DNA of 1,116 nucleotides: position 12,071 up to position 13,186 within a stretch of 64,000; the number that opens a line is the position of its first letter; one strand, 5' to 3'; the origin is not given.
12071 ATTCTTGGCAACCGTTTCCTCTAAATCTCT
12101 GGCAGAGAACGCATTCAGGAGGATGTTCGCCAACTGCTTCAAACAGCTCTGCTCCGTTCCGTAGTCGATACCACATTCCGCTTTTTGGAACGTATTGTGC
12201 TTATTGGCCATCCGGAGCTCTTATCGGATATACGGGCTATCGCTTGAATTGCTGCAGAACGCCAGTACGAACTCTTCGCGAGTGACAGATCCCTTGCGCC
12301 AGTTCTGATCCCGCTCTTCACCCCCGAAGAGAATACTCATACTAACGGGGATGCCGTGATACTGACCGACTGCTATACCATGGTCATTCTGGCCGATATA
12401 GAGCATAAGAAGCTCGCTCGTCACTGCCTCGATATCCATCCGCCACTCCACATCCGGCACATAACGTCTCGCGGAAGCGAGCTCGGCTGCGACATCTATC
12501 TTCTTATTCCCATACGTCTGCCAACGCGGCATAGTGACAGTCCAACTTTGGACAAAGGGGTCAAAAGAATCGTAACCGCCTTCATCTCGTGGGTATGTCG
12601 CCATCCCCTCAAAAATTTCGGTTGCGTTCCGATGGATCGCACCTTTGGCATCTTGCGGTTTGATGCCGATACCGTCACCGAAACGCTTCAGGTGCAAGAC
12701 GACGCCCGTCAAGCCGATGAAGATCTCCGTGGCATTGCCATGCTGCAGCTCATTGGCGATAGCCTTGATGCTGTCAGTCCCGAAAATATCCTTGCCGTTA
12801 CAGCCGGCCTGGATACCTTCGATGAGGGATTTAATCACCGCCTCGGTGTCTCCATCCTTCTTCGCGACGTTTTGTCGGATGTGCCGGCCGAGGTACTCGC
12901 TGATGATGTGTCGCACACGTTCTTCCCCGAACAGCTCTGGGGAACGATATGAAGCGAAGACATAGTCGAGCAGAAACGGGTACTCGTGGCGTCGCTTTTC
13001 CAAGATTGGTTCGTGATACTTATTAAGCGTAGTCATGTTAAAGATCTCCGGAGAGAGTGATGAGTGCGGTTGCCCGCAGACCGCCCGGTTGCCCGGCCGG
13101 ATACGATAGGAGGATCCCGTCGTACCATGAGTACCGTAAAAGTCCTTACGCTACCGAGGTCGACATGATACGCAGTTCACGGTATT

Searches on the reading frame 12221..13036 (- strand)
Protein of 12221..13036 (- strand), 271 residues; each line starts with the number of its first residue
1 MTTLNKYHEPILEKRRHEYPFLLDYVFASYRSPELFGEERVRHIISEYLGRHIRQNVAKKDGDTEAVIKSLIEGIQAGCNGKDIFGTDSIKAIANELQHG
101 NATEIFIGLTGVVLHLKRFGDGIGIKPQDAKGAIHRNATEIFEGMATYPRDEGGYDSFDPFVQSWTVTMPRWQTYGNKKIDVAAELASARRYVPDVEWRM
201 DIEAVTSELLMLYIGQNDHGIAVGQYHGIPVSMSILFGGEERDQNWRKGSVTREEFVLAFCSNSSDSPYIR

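Call 4: search_protein_families(library=pfam, proteins=[window:12221-13036:-], max_evalue=1)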
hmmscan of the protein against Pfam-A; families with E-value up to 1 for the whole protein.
window:12221-13036:- (271 aa): 1 family
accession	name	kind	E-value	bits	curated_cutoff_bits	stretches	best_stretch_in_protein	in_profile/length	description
PF23191.1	WH_MCM3_C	-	0.068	13.8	27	1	45-101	11-65/77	MCM3-like, winged helix domain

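Call 8: search_protein_families(library=ncbifam, proteins=[window:12221-13036:-], max_evalue=1)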
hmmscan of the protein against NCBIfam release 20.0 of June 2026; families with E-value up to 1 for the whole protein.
window:12221-13036:- (271 aa): 0 families

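Call 9: search_protein_families(library=phrogs, proteins=[window:12221-13036:-], max_evalue=1)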
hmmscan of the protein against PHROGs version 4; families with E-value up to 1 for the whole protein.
window:12221-13036:- (271 aa): 0 families

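Call 58: find_homologous_proteins(query=window:12221-13036:-, max_evalue=0.001)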
Query window:12221-13036:- (271 aa): 12 proteins with E <= 0.001 among 825 candidates.
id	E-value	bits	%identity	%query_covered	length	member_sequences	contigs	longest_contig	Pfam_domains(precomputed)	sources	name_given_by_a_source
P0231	2.3e-182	622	100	100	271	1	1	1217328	-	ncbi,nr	ncbi:MAG: hypothetical protein IPJ68_04925 [Candidatus Moraniibacteriota bacterium]|nr:MAG: hypothet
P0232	6.5e-67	244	49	97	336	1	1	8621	-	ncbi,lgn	-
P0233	9.1e-67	243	49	97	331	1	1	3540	-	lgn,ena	-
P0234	5.4e-65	237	49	97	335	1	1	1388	-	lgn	-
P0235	7.0e-64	234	46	97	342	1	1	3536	-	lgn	-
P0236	2.6e-62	229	46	99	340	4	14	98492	-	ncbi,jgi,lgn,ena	jgi:hypothetical protein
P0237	2.1e-60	222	45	96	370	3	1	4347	-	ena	-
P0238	7.9e-49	184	40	97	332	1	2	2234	-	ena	-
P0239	4.8e-46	175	39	90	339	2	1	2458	-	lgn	-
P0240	3.7e-43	166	39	95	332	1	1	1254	-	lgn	-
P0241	1.2e-41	161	37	97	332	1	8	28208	-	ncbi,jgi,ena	-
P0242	1.4e-36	144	38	99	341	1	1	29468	-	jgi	jgi:hypothetical protein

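Call 60: find_encoding_contigs(protein=P0236, flank=5000, max_places=4)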
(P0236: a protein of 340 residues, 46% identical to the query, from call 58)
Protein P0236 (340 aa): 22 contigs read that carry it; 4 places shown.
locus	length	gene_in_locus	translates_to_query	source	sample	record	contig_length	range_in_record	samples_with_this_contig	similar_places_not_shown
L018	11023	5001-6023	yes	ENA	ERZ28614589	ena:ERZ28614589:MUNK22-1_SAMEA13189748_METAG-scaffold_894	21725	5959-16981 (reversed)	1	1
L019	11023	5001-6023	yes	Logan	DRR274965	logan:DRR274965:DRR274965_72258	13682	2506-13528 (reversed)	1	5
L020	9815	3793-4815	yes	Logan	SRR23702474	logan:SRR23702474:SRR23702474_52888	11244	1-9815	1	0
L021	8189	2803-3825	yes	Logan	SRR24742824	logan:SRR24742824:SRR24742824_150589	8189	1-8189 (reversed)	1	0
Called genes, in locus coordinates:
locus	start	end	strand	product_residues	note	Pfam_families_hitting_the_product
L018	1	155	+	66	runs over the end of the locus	PF01084:Ribosomal_S18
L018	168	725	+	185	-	PF08207:EFP_N, PF01132:EFP, PF09285:Elong-fact-P_C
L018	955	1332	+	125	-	-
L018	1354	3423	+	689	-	PF02518:HATPase_c, PF00204:DNA_gyraseB, PF01751:Toprim, PF00986:DNA_gyraseB_C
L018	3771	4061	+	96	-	-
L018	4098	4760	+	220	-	PF01386:Ribosomal_L25p, PF14693:Ribosomal_TL5_C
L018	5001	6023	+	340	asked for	-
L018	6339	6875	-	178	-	-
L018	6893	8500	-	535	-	PF03816:LytR_cpsA_psr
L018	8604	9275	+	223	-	PF10502:Peptidase_S26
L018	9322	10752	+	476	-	PF13393:tRNA-synt_His, PF00587:tRNA-synt_2b (weak), PF03129:HGTP_anticodon (weak)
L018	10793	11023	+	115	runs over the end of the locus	PF11969:DcpS_C, PF01230:HIT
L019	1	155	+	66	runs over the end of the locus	PF01084:Ribosomal_S18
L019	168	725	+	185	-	PF08207:EFP_N, PF01132:EFP, PF09285:Elong-fact-P_C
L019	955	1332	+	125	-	-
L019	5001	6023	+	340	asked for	-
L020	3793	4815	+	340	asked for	-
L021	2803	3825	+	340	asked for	-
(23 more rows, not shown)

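Call 61: find_encoding_contigs(protein=P0232, flank=5000, max_places=2)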
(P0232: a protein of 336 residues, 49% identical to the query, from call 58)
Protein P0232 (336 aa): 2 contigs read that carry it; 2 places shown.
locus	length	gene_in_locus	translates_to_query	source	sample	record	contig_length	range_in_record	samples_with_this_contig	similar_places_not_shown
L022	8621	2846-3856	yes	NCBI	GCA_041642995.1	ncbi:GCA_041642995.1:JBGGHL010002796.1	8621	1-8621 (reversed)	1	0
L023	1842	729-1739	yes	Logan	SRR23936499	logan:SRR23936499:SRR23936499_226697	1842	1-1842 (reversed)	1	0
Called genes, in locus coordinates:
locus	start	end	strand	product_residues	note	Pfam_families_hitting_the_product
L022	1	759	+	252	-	?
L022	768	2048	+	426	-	PF01225:Mur_ligase, PF08245:Mur_ligase_M, PF02875:Mur_ligase_C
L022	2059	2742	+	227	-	PF00590:TP_methylase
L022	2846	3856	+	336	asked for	-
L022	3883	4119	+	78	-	-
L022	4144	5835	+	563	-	PF10412:TrwB_AAD_bind, PF12696:TraG-D_C (weak)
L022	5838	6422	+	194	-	PF12836:HHH_3, PF00633:HHH (faint), PF03934:T2SSK (weak)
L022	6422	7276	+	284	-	PF01370:Epimerase, PF02719:Polysacc_synt_2 (faint), PF04321:RmlD_sub_bind (weak), PF16363:GDP_Man_Dehyd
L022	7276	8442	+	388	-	PF13439:Glyco_transf_4, PF13579:Glyco_trans_4_4, PF20706:GT4-conflict, PF00534:Glycos_transf_1, PF13692:Glyco_trans_1_4, PF13524:Glyco_trans_1_2 (weak)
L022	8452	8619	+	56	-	?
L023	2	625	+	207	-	?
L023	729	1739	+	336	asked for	-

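Call 84: search_protein_families(library=pfam, alignment_id=A4, max_evalue=1)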
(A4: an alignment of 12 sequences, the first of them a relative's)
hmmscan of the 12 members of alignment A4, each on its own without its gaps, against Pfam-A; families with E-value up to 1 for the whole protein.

A. member 1, P0236 (340 aa): 0 families

B. families by the number of members that match (of 12 scanned): 3 families
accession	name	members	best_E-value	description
PF08252.16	Leader_CPA1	1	0.00078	arg-2/CPA1 leader peptide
PF08514.17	STAG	1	0.062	STAG domain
PF23191.1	WH_MCM3_C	1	0.068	MCM3-like, winged helix domain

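Call 90: predict_structure(alignment_id=A4)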
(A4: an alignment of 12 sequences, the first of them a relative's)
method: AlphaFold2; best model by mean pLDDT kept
length: 340 residues; sequences in the alignment: 12
mean_pLDDT: 75.1   pTM: 0.75
mean pLDDT of the five models: 75.1, 74.4, 72.7, 68.5, 62.5
residues with pLDDT >= 90: 67; 70-90: 158; 50-70: 90; < 50: 25
segments of 3 or more residues with pLDDT < 50: 73-84, 212-214, 240-244
pLDDT, mean of each block of 10 residues (from residue 1): 70 81 73 74 78 68 60 43 51 66 71 80 86 86 72 87 83 90 92 94 84 57 91 78 54 90 73 78 60 86 94 85 65 54
secondary structure, 60 per line:
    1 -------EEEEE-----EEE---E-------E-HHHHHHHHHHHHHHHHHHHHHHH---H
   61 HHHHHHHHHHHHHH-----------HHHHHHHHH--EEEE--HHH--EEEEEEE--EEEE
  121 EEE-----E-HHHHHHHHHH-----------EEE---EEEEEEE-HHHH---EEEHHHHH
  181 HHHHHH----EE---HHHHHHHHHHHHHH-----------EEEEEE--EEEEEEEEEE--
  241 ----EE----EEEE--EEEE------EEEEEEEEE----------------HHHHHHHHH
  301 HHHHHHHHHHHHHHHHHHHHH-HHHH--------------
elements in order: E8-12 E18-20 H34-56 H60-74 H86-94 E97-100 E108-114 E117-123 H131-140 E152-154 E158-164 H166-169 E173-175 H176-186 H196-209 E221-226 E229-238 E251-254 E257-260 E267-275 H292-321 H323-326

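Call 92: fold_search(model_id=the predicted structure, library=pdb)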
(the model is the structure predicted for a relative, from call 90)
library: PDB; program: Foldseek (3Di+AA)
matches with E <= 10: 321; with E <= 0.001: 0
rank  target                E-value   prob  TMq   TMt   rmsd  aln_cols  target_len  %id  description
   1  8f8u_A                4.6e-02  0.23  0.14  0.15  13.6       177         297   12  Bifunctional ligase/repressor BirA from Klebsiella pneumoniae (Domain Swapped Dimer) (released 2022-11-30)
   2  1bib                  4.9e-02  0.18  0.13  0.14  16.0       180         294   10  THE E. COLI BIOTIN HOLOENZYME SYNTHETASE(SLASH)BIO REPRESSOR CRYSTAL STRUCTURE DELINEATES THE BIOTIN AND DNA-BINDING DOM (released 1993-10-31)
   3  3l2z_B                5.2e-02  0.28  0.13  0.17  13.8       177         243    9  Crystal structure of hydrated Biotin Protein Ligase from M. tuberculosis (released 2010-03-09)
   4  1hxd_A                8.8e-02  0.15  0.14  0.15  15.5       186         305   10  CRYSTAL STRUCTURE OF E. COLI BIOTIN REPRESSOR WITH BOUND BIOTIN (released 2001-05-30)
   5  3jrs_A                9.4e-02  0.13  0.15  0.25  15.7       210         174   12  Crystal structure of (+)-ABA-bound PYL1 (released 2009-11-03)
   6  3l1a_A                1.3e-01  0.30  0.16  0.19  13.5       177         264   11  Structural ordering of disordered ligand binding loops of biotin protein ligase into active conformations as a consequ (released 2010-03-09)
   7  2deq_A                1.8e-01  0.14  0.16  0.21  13.5       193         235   11  Crystal Structure Of Biotin Protein Ligase From Pyrococcus Horikoshii OT3 in complex with Biotinyl-5'-AMP, K111G mutat (released 2006-08-16)
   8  2dxt_A                1.9e-01  0.13  0.14  0.19  13.0       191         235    8  Crystal Structure Of Biotin Protein Ligase From Pyrococcus Horikoshii Complexed with ATP and Biotin, Mutation D104A (released 2007-03-01)
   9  6jhu                  2.4e-01  0.09  0.16  0.21  19.3       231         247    7  Crystal Structure Of Biotin Protein Ligase From Leishmania Major in complex with Biotinyl-5-AMP (released 2020-04-08)
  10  4xtv_B                2.6e-01  0.13  0.14  0.17  13.1       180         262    9  Mycobacterium tuberculosis biotin ligase complexed with bisubstrate inhibitor 36 (N-({[(1R,3S)-3-(6-amino-9H-purin-9-y (released 2015-09-02)
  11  5wtb_B                2.7e-01  0.08  0.12  0.13  12.2       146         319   14  Complex Structure of Staphylococcus aureus SdrE with human complement factor H (released 2017-07-19)
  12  3t3y                  2.7e-01  0.02  0.07  0.11  18.2       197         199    8  Crystal structure of AlkB in complex with Fe(III) and 2-(3-hydroxypicolinomido)acetic acid (released 2012-03-07)
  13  4xty_B                3.1e-01  0.13  0.15  0.18  15.7       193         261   11  Mycobacterium tuberculosis biotin ligase complexed with bisubstrate inhibitor 63 with Fluorine in place of 2'OH (released 2015-09-02)
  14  5wta_A                4.4e-01  0.06  0.12  0.13  12.3       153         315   15  Crystal Structure of Staphylococcus aureus SdrE apo form (released 2017-07-19)
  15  2dxu_A                5.2e-01  0.09  0.16  0.20  14.0       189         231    8  Crystal Structure Of Biotin Protein Ligase From Pyrococcus Horikoshii Complexed with Biotinyl-5'-AMP, Mutation R48A (released 2007-03-01)
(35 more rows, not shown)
